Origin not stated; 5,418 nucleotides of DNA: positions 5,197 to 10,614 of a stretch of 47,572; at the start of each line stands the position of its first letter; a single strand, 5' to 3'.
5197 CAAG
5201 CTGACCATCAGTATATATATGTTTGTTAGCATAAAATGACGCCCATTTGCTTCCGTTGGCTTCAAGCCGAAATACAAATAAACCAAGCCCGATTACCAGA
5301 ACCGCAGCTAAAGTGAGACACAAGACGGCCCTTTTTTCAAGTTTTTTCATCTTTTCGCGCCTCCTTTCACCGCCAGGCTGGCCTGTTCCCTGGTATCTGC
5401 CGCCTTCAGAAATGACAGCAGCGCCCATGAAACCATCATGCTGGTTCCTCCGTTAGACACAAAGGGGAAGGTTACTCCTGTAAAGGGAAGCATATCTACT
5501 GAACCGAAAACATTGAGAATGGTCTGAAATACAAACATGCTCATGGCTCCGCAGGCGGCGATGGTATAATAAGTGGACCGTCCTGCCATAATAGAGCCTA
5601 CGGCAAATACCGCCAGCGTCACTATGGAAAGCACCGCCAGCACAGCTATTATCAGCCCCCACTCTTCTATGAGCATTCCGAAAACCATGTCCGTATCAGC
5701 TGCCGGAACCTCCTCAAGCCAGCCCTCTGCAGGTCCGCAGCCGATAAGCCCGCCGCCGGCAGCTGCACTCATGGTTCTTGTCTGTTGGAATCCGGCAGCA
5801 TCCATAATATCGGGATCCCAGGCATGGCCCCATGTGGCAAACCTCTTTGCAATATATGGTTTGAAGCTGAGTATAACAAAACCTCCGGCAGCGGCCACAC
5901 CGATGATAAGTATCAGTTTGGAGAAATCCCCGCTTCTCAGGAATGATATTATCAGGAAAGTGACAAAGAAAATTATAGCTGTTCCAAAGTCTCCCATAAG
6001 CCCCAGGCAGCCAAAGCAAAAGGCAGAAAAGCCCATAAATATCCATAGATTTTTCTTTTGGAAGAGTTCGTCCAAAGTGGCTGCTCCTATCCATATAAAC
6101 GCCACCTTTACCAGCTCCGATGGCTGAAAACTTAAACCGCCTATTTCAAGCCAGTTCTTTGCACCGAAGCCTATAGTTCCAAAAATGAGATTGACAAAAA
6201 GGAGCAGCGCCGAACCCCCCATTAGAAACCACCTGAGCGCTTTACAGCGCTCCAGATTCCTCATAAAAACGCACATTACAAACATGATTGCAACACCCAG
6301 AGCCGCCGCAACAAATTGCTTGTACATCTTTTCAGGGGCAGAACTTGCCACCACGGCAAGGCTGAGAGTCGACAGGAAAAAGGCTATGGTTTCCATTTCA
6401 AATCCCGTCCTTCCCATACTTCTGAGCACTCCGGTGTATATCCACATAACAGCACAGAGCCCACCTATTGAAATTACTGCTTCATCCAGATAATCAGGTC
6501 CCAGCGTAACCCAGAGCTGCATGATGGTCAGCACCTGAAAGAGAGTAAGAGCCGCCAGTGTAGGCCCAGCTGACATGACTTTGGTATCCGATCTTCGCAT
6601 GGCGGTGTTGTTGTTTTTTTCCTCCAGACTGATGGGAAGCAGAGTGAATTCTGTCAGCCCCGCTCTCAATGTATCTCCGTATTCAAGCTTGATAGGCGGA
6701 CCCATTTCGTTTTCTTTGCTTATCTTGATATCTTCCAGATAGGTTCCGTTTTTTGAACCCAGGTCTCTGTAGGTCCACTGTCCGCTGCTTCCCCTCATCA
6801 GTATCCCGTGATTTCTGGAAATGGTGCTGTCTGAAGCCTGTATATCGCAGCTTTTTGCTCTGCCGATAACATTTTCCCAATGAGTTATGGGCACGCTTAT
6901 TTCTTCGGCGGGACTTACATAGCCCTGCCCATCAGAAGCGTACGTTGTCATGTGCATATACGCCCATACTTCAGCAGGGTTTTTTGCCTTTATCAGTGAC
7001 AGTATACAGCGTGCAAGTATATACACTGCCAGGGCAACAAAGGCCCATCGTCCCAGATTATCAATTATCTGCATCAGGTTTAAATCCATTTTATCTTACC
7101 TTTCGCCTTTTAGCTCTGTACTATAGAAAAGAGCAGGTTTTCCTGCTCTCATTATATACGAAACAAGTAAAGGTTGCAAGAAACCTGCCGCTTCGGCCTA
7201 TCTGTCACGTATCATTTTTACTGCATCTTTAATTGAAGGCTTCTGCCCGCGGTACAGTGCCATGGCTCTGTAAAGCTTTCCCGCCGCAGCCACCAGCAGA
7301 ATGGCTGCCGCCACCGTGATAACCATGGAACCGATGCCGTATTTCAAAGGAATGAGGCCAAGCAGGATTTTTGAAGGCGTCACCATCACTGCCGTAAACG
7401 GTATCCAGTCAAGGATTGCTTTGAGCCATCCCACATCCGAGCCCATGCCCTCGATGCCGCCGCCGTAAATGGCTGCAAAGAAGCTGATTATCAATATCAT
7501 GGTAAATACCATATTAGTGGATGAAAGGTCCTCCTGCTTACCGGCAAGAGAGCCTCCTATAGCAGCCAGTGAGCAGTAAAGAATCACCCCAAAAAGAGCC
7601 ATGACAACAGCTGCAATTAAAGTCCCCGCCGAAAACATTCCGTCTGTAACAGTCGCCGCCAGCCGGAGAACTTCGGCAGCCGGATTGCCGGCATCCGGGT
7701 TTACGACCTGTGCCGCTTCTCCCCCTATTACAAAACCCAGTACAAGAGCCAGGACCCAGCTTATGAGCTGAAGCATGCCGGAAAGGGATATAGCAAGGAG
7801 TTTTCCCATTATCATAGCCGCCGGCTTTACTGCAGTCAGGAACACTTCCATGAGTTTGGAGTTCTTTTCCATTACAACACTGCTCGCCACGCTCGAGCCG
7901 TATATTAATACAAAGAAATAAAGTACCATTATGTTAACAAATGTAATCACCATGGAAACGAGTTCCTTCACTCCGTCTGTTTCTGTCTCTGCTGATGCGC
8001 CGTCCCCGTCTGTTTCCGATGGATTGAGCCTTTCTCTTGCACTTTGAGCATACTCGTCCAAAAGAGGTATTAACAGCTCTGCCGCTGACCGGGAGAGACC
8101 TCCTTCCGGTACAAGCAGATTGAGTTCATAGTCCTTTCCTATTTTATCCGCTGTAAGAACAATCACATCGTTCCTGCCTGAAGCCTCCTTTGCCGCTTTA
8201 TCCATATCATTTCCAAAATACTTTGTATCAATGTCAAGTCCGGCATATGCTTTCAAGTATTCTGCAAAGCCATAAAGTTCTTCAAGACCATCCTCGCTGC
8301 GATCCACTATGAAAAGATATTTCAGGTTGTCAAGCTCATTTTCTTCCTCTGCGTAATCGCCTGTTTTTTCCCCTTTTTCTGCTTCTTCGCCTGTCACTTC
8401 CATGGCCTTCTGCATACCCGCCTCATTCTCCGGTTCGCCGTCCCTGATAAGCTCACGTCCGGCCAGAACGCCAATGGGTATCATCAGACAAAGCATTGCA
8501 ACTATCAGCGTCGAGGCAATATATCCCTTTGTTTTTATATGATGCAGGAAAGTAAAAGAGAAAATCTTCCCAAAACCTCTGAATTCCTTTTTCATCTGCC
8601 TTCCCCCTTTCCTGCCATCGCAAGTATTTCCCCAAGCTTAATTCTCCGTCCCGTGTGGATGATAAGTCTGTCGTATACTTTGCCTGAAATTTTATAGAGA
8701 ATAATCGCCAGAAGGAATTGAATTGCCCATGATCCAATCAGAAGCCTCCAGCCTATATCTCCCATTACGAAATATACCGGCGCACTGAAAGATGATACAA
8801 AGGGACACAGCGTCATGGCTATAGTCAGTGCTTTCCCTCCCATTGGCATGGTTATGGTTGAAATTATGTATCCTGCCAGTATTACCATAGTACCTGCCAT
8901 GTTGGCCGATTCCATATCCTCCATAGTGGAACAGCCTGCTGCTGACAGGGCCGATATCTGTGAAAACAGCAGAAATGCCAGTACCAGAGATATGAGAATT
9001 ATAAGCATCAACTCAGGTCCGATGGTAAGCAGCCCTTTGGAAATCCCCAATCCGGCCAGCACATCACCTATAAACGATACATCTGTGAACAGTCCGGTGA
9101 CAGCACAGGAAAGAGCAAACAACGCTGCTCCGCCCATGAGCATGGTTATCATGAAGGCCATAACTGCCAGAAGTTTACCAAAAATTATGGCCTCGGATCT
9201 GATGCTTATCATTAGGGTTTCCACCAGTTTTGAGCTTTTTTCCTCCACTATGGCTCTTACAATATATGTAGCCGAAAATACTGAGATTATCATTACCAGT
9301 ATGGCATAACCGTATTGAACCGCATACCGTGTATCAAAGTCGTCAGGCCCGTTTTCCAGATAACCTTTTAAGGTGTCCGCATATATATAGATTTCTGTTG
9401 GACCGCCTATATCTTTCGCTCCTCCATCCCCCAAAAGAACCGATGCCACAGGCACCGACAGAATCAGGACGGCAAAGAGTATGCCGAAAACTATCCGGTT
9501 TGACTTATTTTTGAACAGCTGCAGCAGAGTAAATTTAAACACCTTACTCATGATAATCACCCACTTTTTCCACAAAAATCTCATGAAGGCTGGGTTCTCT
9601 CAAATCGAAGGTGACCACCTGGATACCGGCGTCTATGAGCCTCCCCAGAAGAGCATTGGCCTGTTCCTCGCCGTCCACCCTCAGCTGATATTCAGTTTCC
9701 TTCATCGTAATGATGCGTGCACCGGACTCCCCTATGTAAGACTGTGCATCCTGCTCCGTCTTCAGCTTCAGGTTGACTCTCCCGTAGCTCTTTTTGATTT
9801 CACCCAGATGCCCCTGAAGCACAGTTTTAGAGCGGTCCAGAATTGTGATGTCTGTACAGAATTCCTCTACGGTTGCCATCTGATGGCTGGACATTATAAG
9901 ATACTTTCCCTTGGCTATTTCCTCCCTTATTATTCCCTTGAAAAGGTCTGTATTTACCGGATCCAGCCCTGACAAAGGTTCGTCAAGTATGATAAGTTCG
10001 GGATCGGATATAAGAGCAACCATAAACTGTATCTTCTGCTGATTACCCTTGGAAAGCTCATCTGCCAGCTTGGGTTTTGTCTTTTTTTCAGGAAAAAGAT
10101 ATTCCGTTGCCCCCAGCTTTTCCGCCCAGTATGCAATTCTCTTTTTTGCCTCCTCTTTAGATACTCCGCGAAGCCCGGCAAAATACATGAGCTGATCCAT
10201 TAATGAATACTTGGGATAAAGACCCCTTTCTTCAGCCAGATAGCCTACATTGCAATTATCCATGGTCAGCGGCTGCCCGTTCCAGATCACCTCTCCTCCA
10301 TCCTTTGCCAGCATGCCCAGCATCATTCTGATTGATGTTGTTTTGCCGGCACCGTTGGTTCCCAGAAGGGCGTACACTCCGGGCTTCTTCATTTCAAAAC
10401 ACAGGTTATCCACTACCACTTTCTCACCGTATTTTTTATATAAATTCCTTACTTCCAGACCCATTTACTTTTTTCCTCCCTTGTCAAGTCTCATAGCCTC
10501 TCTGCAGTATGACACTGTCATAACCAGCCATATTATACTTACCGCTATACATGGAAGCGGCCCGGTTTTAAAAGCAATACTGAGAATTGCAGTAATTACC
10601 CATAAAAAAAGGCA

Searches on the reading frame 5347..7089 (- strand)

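Call 23: search_protein_families(library=pfam, proteins=[window:5347-7089:-], max_evalue=0.001)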
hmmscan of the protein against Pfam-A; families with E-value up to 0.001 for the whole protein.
window:5347-7089:- (580 aa): 3 families
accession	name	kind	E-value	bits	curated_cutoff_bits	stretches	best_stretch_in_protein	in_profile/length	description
PF01098.24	FTSW_RODA_SPOVE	-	5.3e-49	167.5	26.4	1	253-567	36-353/356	Cell cycle protein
PF00498.31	FHA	-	3.2e-15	56.7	20.7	1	74-143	2-66/67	FHA domain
PF16697.10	Yop-YscD_cpl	-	2.2e-11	44.3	33.2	1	65-152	11-92/94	Inner membrane component of T3SS, cytoplasmic domain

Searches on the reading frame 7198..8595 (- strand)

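Call 23: search_protein_families(library=pfam, proteins=[window:7198-8595:-], max_evalue=0.001)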
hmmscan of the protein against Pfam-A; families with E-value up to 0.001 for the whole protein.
window:7198-8595:- (465 aa): 1 family
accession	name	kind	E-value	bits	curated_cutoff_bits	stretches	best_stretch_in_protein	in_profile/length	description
PF12698.13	ABC2_membrane_3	-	3e-29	102.6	31.6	1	109-437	47-344/347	ABC-2 family transporter protein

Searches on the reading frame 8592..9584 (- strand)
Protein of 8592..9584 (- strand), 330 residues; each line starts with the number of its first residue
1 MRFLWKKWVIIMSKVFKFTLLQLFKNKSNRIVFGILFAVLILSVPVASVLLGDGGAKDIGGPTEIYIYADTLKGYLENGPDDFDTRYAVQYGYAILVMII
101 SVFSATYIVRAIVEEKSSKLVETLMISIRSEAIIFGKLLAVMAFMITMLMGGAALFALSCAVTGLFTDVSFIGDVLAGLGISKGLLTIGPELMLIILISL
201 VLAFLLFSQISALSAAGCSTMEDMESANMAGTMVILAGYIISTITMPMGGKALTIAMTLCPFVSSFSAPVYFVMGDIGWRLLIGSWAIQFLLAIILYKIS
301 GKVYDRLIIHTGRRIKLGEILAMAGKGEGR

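Call 23: search_protein_families(library=pfam, proteins=[window:8592-9584:-], max_evalue=0.001)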
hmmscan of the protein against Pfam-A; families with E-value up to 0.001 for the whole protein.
window:8592-9584:- (330 aa): 1 family
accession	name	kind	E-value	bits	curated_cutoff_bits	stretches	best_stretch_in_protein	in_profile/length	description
PF12698.13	ABC2_membrane_3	-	8.5e-15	55.1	31.6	1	87-298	159-343/347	ABC-2 family transporter protein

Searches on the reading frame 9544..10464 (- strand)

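Call 23: search_protein_families(library=pfam, proteins=[window:9544-10464:-], max_evalue=0.001)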
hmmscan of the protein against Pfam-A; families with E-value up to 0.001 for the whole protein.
window:9544-10464:- (306 aa): 3 families
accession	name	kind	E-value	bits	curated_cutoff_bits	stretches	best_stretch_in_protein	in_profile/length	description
PF00005.33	ABC_tran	-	6.9e-24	85.4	25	1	19-164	2-136/137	ABC transporter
PF13732.12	DrrA1-3_C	-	9.9e-18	65.1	27.4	1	218-301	1-81/81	ATP-binding protein DrrA1-3-like, C-terminal domain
PF13304.12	AAA_21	-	3.8e-10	40.8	27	1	120-199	221-303/304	AAA domain, putative AbiEii toxin, Type IV TA system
